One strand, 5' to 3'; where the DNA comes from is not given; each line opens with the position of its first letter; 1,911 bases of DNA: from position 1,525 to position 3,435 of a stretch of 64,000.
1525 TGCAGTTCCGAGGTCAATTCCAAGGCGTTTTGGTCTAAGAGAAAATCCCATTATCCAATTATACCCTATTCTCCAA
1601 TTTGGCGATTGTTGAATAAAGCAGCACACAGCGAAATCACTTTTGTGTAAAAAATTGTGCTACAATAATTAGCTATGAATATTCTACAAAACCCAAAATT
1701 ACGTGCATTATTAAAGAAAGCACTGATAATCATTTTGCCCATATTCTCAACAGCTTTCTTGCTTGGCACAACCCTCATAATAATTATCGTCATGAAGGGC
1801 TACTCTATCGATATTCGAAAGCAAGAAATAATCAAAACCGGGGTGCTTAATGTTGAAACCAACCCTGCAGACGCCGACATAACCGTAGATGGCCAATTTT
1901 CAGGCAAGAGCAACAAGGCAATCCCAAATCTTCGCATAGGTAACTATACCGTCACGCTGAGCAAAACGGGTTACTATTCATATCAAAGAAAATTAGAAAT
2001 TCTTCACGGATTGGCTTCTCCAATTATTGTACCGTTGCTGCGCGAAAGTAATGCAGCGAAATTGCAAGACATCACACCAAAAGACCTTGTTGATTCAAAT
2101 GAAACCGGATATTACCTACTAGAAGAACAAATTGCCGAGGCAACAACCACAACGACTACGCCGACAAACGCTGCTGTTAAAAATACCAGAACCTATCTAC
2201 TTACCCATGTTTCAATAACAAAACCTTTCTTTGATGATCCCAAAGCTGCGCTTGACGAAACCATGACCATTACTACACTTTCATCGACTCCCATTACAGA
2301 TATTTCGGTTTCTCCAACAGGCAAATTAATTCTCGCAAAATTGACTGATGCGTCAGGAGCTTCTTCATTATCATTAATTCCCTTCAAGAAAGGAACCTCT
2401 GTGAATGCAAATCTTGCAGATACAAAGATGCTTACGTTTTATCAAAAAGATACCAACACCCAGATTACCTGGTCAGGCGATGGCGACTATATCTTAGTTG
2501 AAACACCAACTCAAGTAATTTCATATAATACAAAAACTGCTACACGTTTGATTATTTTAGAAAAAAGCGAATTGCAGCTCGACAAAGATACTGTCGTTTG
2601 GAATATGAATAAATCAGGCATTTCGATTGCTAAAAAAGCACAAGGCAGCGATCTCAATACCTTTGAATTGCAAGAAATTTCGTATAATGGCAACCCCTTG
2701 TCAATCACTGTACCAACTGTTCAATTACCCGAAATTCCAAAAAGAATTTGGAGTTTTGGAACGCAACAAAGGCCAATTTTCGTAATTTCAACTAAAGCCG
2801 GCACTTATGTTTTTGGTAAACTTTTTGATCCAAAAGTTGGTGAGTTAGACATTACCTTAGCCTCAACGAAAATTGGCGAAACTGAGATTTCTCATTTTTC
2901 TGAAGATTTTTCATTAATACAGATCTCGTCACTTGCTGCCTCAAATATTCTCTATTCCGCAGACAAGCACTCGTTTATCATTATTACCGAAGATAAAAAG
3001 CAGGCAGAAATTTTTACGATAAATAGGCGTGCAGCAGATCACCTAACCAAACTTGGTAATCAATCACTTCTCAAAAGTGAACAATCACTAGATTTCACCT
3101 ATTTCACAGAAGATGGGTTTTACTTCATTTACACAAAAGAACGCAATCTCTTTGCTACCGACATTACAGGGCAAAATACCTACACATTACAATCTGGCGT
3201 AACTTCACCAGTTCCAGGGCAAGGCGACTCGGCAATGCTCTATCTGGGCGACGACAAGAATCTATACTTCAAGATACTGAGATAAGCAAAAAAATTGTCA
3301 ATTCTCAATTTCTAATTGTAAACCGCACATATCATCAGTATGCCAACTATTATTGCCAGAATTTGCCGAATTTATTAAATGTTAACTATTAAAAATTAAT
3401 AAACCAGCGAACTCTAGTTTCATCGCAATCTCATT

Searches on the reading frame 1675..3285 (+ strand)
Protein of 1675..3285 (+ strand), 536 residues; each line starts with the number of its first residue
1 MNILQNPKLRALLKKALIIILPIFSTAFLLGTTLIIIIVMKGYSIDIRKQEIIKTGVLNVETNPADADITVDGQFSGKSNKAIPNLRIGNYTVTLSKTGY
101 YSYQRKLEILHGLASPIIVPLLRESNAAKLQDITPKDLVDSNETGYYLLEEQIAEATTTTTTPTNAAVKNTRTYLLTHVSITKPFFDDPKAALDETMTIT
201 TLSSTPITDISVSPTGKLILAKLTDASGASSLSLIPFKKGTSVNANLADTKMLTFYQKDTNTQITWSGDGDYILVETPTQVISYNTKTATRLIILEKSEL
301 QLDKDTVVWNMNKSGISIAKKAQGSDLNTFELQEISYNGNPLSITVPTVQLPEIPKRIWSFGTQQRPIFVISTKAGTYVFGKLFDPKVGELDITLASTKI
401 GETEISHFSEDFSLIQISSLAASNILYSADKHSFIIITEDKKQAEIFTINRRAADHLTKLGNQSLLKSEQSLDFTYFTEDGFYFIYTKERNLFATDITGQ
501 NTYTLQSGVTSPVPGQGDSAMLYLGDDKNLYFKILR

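Call 69: search_protein_families(library=pfam, proteins=[window:1675-3285:+], max_evalue=0.00001)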
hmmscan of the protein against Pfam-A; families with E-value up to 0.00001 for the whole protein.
window:1675-3285:+ (536 aa): 1 family
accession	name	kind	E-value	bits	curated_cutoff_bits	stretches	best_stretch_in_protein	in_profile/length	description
PF08308.17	PEGA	-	3e-10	40.3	20.8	1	56-109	2-55/71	PEGA domain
